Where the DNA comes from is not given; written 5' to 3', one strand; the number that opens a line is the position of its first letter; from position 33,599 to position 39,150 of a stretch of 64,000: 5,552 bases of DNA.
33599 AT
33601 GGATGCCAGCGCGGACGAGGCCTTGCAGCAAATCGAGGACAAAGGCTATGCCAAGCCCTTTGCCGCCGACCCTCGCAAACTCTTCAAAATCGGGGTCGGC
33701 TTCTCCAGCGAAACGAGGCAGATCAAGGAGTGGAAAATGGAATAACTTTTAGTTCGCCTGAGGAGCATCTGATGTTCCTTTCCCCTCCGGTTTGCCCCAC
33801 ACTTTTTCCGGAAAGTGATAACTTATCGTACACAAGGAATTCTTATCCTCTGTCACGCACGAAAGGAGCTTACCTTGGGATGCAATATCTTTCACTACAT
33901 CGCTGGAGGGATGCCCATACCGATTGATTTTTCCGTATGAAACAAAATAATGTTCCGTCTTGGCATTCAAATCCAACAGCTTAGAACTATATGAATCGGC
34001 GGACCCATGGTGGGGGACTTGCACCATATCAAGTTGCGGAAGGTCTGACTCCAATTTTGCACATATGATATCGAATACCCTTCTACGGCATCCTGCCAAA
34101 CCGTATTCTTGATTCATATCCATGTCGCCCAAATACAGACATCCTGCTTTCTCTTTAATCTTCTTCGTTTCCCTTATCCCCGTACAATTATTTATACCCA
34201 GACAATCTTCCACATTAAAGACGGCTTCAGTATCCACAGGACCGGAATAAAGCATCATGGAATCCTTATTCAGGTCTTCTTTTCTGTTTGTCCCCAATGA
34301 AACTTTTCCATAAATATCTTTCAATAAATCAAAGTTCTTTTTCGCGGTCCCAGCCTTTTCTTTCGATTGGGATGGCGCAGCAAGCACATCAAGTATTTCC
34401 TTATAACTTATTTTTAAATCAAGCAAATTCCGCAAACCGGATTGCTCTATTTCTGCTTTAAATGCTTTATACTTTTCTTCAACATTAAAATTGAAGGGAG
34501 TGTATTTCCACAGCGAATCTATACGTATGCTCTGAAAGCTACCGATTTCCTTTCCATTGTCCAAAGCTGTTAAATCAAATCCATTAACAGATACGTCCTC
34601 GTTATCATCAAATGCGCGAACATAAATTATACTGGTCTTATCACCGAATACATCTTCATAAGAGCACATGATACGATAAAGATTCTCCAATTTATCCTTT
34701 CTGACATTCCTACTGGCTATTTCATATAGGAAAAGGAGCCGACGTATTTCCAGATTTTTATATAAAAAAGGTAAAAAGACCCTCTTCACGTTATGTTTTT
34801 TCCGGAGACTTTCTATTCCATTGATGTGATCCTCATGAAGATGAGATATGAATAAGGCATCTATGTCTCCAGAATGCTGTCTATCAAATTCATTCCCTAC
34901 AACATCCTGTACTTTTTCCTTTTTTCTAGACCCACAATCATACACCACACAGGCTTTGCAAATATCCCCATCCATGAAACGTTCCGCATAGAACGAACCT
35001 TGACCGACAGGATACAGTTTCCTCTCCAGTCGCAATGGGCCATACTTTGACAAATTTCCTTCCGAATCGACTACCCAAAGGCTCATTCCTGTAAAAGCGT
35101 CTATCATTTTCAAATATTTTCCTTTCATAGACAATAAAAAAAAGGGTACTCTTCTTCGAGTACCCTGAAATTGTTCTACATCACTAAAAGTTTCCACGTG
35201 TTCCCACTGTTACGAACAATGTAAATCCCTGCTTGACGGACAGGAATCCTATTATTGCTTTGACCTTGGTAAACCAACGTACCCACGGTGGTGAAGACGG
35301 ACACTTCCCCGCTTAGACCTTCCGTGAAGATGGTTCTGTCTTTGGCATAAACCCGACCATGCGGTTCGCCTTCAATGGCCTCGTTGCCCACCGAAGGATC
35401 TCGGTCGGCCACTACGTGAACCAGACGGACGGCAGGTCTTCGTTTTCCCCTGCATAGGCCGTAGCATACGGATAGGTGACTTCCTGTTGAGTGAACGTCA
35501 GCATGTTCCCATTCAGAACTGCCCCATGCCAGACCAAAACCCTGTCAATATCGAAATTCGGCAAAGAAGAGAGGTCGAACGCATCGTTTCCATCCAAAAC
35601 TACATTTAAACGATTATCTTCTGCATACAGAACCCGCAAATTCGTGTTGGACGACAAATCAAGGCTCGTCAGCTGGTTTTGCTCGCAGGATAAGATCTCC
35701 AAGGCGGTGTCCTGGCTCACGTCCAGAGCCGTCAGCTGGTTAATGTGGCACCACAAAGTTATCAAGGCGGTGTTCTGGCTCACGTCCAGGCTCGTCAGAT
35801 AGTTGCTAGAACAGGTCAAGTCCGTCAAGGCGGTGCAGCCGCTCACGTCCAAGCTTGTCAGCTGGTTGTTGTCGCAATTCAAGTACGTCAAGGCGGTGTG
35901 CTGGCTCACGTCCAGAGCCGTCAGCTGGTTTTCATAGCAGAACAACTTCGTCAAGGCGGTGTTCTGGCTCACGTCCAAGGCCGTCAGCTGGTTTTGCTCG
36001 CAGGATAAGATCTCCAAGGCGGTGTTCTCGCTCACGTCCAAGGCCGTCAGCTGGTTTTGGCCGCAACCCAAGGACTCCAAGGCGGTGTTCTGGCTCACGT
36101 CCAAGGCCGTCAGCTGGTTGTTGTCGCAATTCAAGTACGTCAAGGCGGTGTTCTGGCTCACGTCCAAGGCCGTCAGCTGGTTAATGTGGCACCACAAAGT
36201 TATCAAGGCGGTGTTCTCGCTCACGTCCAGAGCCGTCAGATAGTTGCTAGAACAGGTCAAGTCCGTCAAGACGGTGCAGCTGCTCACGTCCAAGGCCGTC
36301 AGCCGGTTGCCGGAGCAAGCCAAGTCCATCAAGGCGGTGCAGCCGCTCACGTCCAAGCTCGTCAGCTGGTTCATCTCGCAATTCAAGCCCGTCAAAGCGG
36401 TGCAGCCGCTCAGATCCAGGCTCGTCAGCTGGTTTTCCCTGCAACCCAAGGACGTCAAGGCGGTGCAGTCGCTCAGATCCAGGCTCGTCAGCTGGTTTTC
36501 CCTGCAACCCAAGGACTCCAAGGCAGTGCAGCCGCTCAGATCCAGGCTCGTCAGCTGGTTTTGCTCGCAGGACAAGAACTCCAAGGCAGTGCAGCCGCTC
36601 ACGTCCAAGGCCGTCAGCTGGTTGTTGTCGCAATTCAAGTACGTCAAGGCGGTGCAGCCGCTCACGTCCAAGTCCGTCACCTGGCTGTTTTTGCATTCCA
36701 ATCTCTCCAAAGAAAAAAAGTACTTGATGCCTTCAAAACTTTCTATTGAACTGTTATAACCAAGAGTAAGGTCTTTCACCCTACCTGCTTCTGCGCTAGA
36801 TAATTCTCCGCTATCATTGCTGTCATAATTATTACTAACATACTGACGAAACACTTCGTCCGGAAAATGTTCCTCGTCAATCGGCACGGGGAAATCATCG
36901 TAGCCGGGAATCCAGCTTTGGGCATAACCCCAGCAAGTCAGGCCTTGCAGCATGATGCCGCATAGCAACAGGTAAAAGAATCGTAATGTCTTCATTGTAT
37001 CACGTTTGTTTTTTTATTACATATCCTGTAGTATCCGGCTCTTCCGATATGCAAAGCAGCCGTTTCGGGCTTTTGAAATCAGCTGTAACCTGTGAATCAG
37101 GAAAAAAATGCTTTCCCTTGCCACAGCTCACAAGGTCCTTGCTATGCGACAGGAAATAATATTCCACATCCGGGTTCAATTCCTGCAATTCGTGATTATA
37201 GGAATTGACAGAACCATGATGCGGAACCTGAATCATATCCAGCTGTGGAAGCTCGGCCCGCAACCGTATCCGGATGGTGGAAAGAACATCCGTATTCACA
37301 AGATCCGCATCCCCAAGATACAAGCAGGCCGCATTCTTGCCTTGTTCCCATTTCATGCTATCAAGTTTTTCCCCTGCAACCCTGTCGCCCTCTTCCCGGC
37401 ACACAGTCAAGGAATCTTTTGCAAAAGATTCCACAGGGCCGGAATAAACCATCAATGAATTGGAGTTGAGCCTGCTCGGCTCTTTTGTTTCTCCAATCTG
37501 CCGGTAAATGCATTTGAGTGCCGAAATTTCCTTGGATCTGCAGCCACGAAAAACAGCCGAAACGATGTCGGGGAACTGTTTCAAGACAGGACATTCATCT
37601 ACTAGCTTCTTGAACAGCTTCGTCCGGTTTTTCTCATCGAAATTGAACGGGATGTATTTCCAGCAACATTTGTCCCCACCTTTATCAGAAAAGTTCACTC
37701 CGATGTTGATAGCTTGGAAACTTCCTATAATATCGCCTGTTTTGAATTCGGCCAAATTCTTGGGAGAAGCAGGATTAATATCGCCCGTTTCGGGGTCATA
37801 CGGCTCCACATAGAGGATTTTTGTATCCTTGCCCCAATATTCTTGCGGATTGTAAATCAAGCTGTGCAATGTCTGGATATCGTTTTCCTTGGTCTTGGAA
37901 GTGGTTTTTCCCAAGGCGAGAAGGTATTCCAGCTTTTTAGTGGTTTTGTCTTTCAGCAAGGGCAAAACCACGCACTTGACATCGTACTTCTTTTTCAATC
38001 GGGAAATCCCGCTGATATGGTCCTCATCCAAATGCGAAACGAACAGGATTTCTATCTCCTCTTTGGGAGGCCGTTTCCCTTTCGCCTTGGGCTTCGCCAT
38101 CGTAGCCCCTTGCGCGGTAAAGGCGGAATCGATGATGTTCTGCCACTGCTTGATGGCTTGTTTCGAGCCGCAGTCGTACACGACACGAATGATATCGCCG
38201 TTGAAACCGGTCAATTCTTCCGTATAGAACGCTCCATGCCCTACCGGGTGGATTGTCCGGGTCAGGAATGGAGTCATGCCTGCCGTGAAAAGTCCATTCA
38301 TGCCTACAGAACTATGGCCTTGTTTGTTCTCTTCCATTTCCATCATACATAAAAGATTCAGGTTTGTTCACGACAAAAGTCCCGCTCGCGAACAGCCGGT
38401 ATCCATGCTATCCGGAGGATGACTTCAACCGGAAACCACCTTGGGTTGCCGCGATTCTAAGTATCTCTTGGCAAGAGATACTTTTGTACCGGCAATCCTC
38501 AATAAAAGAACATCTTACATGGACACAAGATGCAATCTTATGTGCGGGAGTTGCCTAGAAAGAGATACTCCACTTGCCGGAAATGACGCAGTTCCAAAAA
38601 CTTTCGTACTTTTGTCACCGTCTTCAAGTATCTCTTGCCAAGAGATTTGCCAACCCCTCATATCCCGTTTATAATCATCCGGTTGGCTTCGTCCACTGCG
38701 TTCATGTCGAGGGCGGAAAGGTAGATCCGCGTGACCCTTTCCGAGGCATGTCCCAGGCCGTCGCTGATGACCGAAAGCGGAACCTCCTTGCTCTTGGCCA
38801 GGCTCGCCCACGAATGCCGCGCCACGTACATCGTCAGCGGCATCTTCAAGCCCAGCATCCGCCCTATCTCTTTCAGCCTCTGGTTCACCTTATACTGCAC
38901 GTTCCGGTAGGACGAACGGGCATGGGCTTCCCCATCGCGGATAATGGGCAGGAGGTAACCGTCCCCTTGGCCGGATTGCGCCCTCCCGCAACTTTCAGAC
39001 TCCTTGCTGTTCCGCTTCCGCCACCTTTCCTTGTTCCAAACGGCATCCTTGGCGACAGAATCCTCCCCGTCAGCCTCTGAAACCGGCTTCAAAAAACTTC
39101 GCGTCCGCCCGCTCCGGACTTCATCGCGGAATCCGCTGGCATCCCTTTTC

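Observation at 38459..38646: Candidate inverton: 21-bp perfect inverted repeats enclosing promoter motifs between the recombinase and the MBL-LRR-MBL operon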

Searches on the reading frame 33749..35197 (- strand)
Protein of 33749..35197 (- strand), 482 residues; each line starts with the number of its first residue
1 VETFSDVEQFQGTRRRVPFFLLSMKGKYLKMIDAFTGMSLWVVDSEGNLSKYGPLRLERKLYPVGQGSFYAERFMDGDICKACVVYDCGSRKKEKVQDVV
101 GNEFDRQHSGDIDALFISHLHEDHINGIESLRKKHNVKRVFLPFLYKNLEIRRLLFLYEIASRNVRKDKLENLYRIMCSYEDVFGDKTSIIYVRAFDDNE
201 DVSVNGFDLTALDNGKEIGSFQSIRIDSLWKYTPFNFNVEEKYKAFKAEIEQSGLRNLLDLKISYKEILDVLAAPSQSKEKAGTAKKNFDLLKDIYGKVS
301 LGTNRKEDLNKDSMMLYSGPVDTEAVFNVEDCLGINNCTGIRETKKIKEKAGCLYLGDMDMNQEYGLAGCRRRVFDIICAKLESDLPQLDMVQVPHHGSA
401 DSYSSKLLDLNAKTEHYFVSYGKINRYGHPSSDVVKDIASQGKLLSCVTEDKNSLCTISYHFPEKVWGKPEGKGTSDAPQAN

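Call 4: search_protein_families(library=pfam, proteins=[window:33749-35197:-])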
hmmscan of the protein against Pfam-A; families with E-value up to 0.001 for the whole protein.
window:33749-35197:- (482 aa): 2 families
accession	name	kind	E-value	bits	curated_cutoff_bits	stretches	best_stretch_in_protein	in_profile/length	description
PF00753.33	Lactamase_B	-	1.7e-08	35.1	22.7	1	81-139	15-71/196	Metallo-beta-lactamase superfamily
PF12706.13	Lactamase_B_2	-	2.5e-05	24.4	27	1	106-136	25-55/200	Beta-lactamase superfamily domain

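Call 48: search_protein_families(library=padloc, proteins=[window:33749-35197:-], max_evalue=0.01)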
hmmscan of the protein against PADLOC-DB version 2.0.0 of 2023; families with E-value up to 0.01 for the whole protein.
window:33749-35197:- (482 aa): 5 families
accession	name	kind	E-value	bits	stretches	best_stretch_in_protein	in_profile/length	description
PDLC03854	LmuA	-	2.7e-12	44.5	2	388-442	255-307/345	-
PDLC04676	PDC-M48B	-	9.9e-11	39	2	381-410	250-279/357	-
PDLC03805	RTasMBL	-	7.6e-09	33.2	2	109-213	45-137/322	DRT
PDLC02158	Avs1a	-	0.00011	19.5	1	381-439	288-344/392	-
PDLC04673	PDC-M48B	-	0.0062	14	0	64-138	9-78/296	-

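Call 49: search_protein_families(library=ncbifam, proteins=[window:33749-35197:-], max_evalue=0.01)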
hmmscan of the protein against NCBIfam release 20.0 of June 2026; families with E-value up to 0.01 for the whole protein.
window:33749-35197:- (482 aa): 12 families
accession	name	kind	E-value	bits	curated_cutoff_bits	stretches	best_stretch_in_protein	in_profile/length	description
TIGR00361.1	ComEC_Rec2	equivalog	3.1e-11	42.2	190.05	2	388-439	598-650/663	DNA internalization-related competence protein ComEC/Rec2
NF041809.1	Avs1a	equivalog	3.4e-07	29.4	420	1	384-440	289-343/387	AVAST type 1 anti-phage system MBL fold metallo-hydrolase Avs1a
NF008580.0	PRK11539.1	equivalog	6.9e-07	28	969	1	388-442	659-712/758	ComEC family protein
NF038231.1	MBL_Geo_Pelo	equivalog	6.2e-05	22.7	360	1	106-153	60-107/250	GPMC system MBL fold metallohydrolase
NF045584.1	cas14_MBL_CASP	equivalog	7.9e-05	21.2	800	1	80-226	22-158/612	type VII CRISPR-associated protein Cas14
TIGR02651.1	RNase_Z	equivalog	0.00021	20.4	292.95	1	109-132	49-72/302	ribonuclease Z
NF000800.0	PRK00055.1-1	equivalog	0.0015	17.6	398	1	83-132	34-77/305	ribonuclease Z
NF047419.1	RNase_J1_RnjA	exception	0.0023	16.7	820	1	107-141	55-88/549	ribonuclease J1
NF000801.0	PRK00055.1-3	equivalog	0.0026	16.9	252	1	109-131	51-73/307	ribonuclease Z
TIGR03413.1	GSH_gloB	equivalog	0.0031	16.9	200.8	1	106-138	38-70/248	hydroxyacylglutathione hydrolase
NF049846.1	blaAHM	exception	0.0048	15.8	590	0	79-140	80-138/304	AHM family subclass B3-like metallo-beta-lactamase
TIGR02649.1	true_RNase_BN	exception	0.009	15.1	563.7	0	85-133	35-77/304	ribonuclease BN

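Call 78: search_solved_structures(query=window:33749-35197:-, max_evalue=0.1)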
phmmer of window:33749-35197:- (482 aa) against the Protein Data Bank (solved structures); distinct sequences matched with E-value up to 0.1: 4.
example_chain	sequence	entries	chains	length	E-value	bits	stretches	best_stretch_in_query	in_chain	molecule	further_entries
7dck_A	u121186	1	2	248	0.018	17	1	83-147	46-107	Lactamase_B domain-containing protein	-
7u2s_A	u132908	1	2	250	0.032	16.2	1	62-138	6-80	Apyc1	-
9vc6_A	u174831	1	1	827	0.044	15.7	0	389-437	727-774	Competence protein ComEC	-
7u2r_A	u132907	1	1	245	0.044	15.7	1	84-146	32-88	Apyc1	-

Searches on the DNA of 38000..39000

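Call 58: search_rna_families(source=window, start=38000, end=39000, threshold=evalue, max_evalue=1)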
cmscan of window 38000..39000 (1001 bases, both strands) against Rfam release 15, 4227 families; matches with E-value up to 1: 0.
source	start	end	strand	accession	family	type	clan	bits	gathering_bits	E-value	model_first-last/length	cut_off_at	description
